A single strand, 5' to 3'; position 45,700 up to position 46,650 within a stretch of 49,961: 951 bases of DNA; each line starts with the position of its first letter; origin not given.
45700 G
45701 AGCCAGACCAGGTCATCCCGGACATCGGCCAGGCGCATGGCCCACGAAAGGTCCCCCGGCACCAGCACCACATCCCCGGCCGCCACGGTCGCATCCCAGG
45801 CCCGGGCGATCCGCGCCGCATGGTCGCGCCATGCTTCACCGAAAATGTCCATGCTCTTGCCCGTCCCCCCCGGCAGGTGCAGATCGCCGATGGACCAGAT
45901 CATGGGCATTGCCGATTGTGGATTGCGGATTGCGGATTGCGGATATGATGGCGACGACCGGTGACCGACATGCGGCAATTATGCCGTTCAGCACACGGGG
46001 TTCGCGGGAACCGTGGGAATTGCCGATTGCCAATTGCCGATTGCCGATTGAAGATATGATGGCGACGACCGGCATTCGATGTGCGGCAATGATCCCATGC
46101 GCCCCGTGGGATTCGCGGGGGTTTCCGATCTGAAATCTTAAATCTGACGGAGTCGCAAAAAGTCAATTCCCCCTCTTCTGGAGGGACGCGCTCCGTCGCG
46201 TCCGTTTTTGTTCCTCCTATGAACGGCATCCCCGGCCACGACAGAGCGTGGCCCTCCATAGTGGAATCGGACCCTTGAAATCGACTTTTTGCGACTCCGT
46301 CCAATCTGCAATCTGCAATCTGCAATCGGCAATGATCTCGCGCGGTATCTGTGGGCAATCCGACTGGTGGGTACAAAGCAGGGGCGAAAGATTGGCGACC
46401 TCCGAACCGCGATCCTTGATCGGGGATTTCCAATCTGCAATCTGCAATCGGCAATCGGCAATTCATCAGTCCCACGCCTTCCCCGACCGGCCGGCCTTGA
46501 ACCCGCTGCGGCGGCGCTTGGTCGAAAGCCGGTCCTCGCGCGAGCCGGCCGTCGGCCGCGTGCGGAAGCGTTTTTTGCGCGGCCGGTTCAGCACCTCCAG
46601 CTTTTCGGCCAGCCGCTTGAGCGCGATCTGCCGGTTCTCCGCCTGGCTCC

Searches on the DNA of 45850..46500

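Call 31: search_rna_families(source=window, start=45850, end=46500, threshold=evalue, max_evalue=1)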
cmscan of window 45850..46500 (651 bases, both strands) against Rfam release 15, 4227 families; matches with E-value up to 1: 1.
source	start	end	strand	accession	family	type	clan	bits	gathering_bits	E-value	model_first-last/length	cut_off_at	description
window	46020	46090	+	RF03215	mir-5360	Gene; miRNA;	-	18.5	79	0.58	1-81/81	no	mir-5360 microRNA precursor family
